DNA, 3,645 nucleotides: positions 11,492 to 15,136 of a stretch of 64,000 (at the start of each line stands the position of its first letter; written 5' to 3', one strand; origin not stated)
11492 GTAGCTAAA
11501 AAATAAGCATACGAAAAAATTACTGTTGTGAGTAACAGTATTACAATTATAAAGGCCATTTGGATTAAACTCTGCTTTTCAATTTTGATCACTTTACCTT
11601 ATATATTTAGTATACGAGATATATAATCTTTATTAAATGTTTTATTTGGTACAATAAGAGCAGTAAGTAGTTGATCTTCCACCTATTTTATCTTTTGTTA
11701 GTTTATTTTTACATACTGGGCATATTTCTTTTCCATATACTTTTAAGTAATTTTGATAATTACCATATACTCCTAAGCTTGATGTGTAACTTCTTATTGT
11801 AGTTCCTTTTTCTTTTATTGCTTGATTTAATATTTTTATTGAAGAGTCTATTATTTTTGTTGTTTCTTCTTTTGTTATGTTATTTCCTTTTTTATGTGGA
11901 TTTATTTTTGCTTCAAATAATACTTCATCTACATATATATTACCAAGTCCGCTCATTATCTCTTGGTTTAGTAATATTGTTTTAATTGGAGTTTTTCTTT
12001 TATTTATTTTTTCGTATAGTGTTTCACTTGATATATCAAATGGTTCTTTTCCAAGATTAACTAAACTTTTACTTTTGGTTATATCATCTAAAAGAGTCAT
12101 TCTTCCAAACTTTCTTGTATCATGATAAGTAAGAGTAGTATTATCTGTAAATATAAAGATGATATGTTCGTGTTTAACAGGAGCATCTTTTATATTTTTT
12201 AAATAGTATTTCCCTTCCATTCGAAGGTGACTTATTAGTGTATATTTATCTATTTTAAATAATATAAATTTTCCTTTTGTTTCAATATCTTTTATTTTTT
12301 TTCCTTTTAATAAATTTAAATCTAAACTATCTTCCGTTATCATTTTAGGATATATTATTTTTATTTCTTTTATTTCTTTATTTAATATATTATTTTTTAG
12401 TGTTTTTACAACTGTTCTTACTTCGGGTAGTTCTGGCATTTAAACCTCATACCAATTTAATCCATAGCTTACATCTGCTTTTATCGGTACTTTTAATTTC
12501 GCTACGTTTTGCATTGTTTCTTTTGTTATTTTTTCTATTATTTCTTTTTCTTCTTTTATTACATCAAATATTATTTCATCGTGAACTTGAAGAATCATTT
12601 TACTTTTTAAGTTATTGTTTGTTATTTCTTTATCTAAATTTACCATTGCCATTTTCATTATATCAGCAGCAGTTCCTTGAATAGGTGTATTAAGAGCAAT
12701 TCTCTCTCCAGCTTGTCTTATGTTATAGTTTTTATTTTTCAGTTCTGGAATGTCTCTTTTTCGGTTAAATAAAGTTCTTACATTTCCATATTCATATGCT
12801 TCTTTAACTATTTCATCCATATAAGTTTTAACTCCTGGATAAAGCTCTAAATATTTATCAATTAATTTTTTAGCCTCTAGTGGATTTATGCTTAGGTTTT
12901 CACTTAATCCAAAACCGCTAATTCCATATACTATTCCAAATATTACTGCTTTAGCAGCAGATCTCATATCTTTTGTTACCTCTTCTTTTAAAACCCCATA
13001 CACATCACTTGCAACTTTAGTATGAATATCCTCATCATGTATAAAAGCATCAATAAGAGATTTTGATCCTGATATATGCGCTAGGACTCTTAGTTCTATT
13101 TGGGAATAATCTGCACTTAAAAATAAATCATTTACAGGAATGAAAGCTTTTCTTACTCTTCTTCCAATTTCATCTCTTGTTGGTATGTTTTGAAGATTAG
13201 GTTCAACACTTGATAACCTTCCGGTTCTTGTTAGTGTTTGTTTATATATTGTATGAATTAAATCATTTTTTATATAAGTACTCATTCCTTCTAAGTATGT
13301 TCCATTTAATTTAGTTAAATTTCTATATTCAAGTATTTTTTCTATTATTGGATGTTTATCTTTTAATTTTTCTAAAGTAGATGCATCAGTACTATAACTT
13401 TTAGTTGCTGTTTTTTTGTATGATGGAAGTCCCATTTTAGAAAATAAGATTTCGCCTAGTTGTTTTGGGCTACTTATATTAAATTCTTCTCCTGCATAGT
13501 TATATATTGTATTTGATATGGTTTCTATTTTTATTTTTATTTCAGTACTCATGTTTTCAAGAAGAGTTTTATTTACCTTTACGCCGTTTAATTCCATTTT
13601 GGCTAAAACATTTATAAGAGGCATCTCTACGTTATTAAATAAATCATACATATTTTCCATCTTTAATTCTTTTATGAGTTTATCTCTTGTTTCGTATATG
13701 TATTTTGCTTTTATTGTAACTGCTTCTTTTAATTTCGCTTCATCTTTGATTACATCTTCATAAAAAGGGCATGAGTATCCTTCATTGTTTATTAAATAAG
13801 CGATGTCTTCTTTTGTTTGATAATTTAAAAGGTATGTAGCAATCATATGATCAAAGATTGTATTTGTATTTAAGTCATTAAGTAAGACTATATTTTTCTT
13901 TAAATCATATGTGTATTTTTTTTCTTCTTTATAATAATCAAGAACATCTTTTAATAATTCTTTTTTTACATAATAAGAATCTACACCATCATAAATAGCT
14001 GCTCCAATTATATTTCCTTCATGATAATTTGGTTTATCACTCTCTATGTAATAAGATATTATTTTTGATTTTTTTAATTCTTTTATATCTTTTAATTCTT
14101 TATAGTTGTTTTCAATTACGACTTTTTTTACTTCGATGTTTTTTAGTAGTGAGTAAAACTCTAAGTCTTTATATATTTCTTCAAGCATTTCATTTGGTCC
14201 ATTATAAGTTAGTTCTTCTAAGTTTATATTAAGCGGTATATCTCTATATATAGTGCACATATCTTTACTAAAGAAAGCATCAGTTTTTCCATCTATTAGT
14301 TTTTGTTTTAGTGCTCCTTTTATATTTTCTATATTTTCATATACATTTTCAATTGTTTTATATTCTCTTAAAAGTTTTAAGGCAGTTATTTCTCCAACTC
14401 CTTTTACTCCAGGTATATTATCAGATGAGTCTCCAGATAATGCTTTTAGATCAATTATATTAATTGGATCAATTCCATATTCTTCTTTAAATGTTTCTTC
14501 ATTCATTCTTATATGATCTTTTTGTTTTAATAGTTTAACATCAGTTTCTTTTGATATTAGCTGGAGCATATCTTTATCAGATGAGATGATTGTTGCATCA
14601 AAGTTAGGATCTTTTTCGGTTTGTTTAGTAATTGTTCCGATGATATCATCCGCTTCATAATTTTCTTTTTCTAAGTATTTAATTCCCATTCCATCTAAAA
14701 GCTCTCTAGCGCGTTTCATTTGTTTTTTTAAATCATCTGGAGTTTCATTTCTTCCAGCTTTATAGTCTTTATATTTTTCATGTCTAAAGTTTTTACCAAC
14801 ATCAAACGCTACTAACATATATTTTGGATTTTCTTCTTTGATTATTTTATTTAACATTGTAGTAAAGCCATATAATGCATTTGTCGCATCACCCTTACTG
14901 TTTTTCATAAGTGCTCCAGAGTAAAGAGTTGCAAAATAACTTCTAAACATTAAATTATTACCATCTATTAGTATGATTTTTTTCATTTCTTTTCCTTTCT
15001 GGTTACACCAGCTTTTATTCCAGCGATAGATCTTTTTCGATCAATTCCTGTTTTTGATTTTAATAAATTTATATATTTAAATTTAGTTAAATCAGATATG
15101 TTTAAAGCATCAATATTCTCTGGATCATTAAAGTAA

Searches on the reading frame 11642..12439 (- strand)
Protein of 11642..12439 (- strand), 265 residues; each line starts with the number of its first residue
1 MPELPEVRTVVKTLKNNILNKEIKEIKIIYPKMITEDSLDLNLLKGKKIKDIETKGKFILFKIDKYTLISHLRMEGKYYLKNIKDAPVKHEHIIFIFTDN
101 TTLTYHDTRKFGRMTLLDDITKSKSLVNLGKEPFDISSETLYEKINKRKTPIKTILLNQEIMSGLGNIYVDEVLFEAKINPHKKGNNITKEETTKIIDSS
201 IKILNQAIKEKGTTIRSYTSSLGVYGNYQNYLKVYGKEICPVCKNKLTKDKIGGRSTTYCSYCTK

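Call 10: find_encoding_contigs(protein=window:11642-12439:-, flank=6000, max_places=10)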
Protein window:11642-12439:- (265 aa): no gene with exactly this product is on record in the collection.

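Call 15: find_related_loci(query=window:11642-12439:-, collection=genome_contigs, flank=10000)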
Query window:11642-12439:- (265 aa) in genome_contigs; peptide patterns used: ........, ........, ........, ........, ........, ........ (x = any residue, [..] = any of these).
361 stretches matched a pattern; 32 encode a relative of the query (tblastn E <= 1e-3); 32 distinct loci.
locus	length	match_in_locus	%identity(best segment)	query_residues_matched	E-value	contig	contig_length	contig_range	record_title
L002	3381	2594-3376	61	1-257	9e-99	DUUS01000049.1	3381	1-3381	MAG TPA_asm: Mollicutes bacterium isolate AS08sgBPME_254 63278_AS08, whole genome shotgun sequence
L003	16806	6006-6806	62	1-263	2e-96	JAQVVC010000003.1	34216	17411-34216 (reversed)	MAG: Bacilli bacterium isolate STF1_70 NODE_2624_length_34216_cov_18.268180_Sandtown_F1, whole genome shotgun sequence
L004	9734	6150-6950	61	1-263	1e-91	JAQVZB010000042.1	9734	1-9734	MAG: Bacilli bacterium isolate STF2_163 NODE_21540_length_9734_cov_8.071927_Sandtown_F2, whole genome shotgun sequence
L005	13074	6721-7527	58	1-265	2e-90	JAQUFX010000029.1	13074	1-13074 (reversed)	MAG: Bacilli bacterium isolate STCSWMC_210 NODE_13433_length_13074_cov_10.256507_ST_CSWMC, whole genome shotgun sequence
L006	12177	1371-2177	57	1-265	9e-90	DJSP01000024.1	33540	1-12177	MAG TPA_asm: Bacillales bacterium UBA6331 UBA6331_contig_343, whole genome shotgun sequence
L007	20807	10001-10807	57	1-265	2e-89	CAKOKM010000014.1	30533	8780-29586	MAG: uncultured Bacilli bacterium isolate REFINED_METABAT215_TOP10_CONTIGS_1500_ASSEMBLY_K77_MERGED__Hadza_MoBio_hadza-A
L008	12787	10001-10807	57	1-265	3e-89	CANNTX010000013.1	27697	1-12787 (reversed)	MAG: uncultured Bacilli bacterium isolate REFINED_METABAT215_TOP10_CONTIGS_1500_ASSEMBLY_K77_MERGED__Hadza_MoBio_hadza-I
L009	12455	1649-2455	57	1-265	3e-89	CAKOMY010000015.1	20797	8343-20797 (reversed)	MAG: uncultured Bacilli bacterium isolate REFINED_METABAT215_TOP10_CONTIGS_1500_ASSEMBLY_K77_MERGED__Hadza_MoBio_hadza-A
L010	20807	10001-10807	57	1-265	3e-89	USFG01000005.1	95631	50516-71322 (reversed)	uncultured Tenericutes bacterium isolate UMGS1661 genome assembly, contig: NODE_31_length_95631_cov_9.258695, whole geno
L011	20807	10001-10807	57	1-265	4e-89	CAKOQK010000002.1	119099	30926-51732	MAG: uncultured Bacilli bacterium isolate REFINED_METABAT215_TOP10_CONTIGS_1500_ASSEMBLY_K77_MERGED__Hadza_MoBio_hadza-E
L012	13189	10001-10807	53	1-265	4e-85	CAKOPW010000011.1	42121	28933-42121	MAG: uncultured Bacilli bacterium isolate REFINED_METABAT215_TOP10_CONTIGS_1500_ASSEMBLY_K77_MERGED__Hadza_MoBio_hadza-A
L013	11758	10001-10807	53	1-265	1e-84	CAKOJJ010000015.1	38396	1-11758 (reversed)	MAG: uncultured Bacilli bacterium isolate REFINED_METABAT215_TOP10_CONTIGS_1500_ASSEMBLY_K77_MERGED__Hadza_MoBio_hadza-A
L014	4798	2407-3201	55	1-265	1e-80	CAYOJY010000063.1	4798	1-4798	MAG TPA_asm: uncultured Muribaculaceae bacterium isolate SRP192927_co2_767 genome assembly, contig: NODE_42522_length_47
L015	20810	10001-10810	51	1-263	1e-77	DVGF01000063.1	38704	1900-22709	MAG TPA_asm: Candidatus Ventrenecus stercoripullorum isolate CHK197-17881 CHK197__C292911_L38704_ERR3414592, whole genom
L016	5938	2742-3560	50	1-265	2e-77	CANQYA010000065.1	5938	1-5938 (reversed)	MAG: uncultured Bacilli bacterium isolate Lapin-016__bin38 genome assembly, contig: Lapin-016__NODE_12716_length_5938_co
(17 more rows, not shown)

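Call 32: search_protein_families(library=pfam, proteins=[window:11642-12439:-])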
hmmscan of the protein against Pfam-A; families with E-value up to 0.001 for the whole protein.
window:11642-12439:- (265 aa): 4 families
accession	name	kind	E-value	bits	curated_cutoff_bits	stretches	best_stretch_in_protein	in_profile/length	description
PF01149.29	Fapy_DNA_glyco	-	3.3e-30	105.5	25.5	1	1-114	1-117/117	Formamidopyrimidine-DNA glycosylase N-terminal domain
PF06831.19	H2TH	-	5.3e-25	87.7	34.7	1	129-217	1-91/93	Formamidopyrimidine-DNA glycosylase H2TH domain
PF05833.16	NFACT_N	-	4e-05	23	31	1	131-214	168-250/456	NFACT N-terminal and middle domains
PF06827.20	zf-FPG_IleRS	-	0.00015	22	21.3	1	240-263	4-27/30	Zinc finger found in FPG and IleRS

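Call 50: search_protein_families(library=phrogs, max_evalue=0.01, proteins=[L012:11576-13066:+])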
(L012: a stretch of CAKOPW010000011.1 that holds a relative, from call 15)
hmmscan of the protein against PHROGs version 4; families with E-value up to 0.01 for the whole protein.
L012:11576-13066:+ (496 aa): 0 families

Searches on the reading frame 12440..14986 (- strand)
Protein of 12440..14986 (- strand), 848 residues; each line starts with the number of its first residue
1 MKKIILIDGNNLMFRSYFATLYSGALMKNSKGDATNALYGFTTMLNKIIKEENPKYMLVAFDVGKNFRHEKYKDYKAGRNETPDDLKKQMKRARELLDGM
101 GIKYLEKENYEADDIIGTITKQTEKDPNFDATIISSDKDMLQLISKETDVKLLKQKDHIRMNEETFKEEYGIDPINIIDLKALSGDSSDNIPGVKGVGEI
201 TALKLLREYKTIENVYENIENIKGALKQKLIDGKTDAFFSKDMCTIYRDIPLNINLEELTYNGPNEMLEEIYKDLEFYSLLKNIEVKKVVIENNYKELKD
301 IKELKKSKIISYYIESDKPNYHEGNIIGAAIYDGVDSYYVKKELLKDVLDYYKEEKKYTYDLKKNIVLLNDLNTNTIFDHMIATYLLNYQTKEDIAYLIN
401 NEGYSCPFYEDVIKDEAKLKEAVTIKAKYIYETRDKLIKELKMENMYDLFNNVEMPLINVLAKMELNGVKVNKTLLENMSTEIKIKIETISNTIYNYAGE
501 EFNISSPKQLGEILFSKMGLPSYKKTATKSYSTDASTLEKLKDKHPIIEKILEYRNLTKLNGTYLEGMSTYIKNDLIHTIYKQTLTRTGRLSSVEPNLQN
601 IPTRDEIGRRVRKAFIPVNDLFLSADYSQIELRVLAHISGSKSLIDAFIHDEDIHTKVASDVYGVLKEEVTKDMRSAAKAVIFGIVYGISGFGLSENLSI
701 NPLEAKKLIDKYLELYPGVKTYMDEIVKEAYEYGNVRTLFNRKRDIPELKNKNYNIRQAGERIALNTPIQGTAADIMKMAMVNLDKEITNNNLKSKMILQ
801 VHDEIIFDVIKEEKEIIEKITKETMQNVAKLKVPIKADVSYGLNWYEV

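Call 32: search_protein_families(library=pfam, proteins=[window:12440-14986:-])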
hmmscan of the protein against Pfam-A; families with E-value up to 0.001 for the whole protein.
window:12440-14986:- (848 aa): 4 families
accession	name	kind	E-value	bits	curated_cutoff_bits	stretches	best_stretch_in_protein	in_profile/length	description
PF00476.26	DNA_pol_A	-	1e-151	505.7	34.3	1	475-847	3-381/381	DNA polymerase family A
PF02739.22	5_3_exonuc_N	-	1e-56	191.6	34.3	1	3-171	1-164/164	5'-3' exonuclease, N-terminal resolvase-like domain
PF01367.25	5_3_exonuc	-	3.3e-31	108.1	40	1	173-265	2-95/97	5'-3' exonuclease, C-terminal SAM fold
PF22619.2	DNA_polI_exo1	-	2.7e-11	43.9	27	1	313-405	2-103/140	DNA polymerase I, ribonuclease H-like domain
